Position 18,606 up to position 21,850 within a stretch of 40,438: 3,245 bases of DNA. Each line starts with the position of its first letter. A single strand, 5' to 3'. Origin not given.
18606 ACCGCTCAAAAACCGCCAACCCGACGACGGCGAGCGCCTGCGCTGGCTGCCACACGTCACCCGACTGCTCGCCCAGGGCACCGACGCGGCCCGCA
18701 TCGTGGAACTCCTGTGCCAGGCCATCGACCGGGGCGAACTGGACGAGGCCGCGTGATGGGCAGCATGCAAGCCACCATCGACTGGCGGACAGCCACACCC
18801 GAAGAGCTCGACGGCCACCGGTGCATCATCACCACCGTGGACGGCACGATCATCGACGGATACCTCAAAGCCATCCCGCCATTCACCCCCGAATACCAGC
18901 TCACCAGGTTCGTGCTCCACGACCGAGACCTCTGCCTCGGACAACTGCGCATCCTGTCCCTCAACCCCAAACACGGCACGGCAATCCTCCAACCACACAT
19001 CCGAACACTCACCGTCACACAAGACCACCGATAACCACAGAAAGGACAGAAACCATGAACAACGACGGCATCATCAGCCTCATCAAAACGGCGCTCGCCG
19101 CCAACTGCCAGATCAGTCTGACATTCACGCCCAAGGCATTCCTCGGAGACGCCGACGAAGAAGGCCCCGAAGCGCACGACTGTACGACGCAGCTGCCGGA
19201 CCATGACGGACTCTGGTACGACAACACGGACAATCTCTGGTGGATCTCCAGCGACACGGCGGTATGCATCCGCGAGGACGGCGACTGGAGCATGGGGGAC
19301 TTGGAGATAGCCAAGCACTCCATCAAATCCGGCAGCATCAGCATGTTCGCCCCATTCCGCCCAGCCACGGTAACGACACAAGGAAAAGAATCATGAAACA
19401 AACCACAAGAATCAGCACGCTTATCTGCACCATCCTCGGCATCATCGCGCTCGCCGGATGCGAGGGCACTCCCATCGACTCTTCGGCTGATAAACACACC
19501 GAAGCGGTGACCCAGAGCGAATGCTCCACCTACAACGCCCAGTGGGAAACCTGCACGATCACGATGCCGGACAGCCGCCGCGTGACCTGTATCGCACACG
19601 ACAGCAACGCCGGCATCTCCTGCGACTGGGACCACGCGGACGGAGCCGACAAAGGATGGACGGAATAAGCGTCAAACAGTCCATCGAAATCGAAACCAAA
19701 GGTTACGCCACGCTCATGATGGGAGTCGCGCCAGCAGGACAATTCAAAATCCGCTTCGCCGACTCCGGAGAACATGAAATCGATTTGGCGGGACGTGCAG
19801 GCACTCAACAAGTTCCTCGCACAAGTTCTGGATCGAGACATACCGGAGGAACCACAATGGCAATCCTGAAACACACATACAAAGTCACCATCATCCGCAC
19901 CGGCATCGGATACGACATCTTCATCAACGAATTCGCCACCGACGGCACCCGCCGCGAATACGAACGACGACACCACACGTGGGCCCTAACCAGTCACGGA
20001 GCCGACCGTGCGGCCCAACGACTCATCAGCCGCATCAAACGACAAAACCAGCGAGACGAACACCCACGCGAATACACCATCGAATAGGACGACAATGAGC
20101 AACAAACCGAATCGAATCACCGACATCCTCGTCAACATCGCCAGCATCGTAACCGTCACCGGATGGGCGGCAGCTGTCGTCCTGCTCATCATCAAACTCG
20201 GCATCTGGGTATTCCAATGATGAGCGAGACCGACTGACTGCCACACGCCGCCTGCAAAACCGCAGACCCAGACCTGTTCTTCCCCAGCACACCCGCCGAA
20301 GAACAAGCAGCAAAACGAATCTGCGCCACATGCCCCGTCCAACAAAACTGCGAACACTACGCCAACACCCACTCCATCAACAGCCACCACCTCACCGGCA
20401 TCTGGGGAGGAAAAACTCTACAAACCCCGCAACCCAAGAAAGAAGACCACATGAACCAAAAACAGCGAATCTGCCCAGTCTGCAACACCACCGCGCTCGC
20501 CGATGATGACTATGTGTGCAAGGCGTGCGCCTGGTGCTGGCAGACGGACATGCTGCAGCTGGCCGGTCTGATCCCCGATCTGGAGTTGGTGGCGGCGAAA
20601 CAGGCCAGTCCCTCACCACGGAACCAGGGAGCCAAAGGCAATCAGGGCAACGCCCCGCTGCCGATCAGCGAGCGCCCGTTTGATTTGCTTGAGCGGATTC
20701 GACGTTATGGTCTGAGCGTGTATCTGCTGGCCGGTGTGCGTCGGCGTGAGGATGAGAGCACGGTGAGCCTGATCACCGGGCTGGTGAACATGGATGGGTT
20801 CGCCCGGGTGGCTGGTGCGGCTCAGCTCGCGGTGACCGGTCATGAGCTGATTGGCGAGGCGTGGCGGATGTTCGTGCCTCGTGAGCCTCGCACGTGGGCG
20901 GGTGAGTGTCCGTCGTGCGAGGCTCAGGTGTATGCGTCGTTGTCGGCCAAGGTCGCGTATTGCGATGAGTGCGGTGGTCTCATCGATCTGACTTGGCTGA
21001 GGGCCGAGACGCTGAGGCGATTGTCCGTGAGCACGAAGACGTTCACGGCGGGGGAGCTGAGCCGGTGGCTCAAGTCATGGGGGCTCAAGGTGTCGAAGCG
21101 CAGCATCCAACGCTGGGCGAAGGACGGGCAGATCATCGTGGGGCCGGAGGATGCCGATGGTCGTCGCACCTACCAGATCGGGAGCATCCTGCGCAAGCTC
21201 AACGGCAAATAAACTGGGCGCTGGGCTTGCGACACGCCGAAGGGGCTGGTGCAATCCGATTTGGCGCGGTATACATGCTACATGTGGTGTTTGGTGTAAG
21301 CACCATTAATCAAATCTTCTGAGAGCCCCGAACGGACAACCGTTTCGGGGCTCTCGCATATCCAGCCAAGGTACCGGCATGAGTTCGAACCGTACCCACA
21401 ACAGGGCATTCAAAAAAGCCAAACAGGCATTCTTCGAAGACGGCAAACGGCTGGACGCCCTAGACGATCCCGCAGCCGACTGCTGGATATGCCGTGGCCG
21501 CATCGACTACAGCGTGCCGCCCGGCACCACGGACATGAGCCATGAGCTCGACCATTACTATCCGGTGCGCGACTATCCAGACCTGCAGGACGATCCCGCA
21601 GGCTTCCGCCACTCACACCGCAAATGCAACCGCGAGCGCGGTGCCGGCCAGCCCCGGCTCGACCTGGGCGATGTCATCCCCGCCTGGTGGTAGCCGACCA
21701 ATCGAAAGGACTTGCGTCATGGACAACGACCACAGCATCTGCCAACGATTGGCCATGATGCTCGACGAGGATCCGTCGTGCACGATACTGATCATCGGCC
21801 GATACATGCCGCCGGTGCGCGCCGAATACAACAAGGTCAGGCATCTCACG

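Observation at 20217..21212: WhiB-like gene with an in-frame TGA exactly at the conserved Trp position, running without a stop into a zinc-ribbon/HTH ORF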

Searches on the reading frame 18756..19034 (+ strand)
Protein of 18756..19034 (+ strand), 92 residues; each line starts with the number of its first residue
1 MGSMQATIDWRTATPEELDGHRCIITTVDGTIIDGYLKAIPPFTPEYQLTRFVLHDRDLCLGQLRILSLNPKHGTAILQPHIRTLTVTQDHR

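Call 30: find_encoding_contigs(protein=window:18756-19034:+, flank=3000, max_places=10)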
Protein window:18756-19034:+ (92 aa): 24 contigs read that carry it; 5 places shown.
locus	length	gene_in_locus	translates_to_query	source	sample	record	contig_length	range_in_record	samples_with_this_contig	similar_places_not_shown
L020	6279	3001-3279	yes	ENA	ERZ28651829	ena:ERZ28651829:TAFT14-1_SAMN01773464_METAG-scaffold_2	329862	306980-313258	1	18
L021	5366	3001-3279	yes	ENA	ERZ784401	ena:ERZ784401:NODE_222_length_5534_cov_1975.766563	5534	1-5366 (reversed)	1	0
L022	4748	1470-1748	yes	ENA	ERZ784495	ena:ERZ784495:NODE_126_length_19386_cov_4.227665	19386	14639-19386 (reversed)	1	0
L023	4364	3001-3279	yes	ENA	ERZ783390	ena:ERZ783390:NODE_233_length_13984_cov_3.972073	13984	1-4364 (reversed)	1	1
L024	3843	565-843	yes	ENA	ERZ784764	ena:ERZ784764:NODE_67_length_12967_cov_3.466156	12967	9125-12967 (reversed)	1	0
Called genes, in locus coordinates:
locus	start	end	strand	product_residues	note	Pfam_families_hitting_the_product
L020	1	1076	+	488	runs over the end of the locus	PF02195:ParB_N, PF17762:HTH_ParB (weak)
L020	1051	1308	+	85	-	-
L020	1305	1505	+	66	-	-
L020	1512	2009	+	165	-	PF24746:DUF7694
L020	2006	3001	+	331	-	PF13730:HTH_36, PF13814:Replic_Relax (weak)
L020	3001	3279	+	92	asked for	-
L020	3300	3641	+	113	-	-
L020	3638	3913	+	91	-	-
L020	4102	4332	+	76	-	-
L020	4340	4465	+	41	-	-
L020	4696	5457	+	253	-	-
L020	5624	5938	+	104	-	-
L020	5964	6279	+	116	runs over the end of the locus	-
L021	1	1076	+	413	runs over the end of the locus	?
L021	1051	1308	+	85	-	-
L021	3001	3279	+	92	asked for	-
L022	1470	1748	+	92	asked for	-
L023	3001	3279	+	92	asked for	-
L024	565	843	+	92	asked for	-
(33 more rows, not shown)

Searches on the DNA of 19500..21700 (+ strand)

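Call 4: search_dna_similar(query=window:19500-21700:+, collection=phages, mode=near, max_rows=30)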
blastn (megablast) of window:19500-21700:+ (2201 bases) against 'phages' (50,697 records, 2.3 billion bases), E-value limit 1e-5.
No match.

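Call 10: search_dna_similar(query=window:20100-21300:+, collection=phages, mode=distant, max_rows=30)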
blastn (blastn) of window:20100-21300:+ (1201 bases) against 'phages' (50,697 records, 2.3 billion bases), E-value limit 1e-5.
No match.

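Call 64: search_rna_families(source=window, start=20100, end=21450, threshold=evalue, max_evalue=1)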
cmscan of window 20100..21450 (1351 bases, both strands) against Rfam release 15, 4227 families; matches with E-value up to 1: 4.
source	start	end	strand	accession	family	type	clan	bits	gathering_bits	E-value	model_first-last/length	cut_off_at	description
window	21319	21357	+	RF01791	F6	Gene; sRNA;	-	23.4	46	0.21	1-57/57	no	F6 TB sRNA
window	20880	20930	+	RF00914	mir-674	Gene; miRNA;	-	22.2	93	0.41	1-77/77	no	mir-674 microRNA precursor family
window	21308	21386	-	RF00236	ctRNA_pGA1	Gene; antisense;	-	21.8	45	0.13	1-79/79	no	ctRNA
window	20961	21017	+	RF01276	sR53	Gene; snRNA; snoRNA; CD-box;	-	15.8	49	0.75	1-60/60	no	Small nucleolar RNA sR53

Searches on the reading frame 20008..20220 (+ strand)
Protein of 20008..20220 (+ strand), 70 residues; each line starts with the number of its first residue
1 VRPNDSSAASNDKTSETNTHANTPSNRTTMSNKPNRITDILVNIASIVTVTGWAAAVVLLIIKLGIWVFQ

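Call 7: search_protein_families(library=pfam, proteins=[window:20008-20220:+], max_evalue=0.1)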
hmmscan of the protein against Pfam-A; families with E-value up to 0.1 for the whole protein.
window:20008-20220:+ (70 aa): 0 families

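Call 8: search_protein_families(library=phrogs, proteins=[window:20008-20220:+], max_evalue=0.01)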
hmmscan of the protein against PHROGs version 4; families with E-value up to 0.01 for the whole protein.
window:20008-20220:+ (70 aa): 0 families

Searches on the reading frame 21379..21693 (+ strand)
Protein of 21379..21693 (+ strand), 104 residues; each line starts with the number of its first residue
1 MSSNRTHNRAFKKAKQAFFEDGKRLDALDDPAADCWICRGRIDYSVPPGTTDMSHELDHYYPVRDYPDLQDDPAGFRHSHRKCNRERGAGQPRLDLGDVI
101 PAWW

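Call 7: search_protein_families(library=pfam, proteins=[window:21379-21693:+], max_evalue=0.1)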
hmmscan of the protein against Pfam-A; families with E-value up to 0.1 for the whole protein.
window:21379-21693:+ (104 aa): 0 families

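Call 8: search_protein_families(library=phrogs, proteins=[window:21379-21693:+], max_evalue=0.01)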
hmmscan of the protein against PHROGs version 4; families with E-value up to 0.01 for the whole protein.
window:21379-21693:+ (104 aa): 3 families
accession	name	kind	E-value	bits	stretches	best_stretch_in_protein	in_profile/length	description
phrog_338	-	DNA, RNA and nucleotide metabolism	2.5e-20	74.1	1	2-92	185-264/340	HNH endonuclease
phrog_9508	-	DNA, RNA and nucleotide metabolism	8.9e-09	36.5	1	33-92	21-76/171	HNH endonuclease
phrog_1808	-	DNA, RNA and nucleotide metabolism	0.0095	17.5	0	5-91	7-88/118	HNH endonuclease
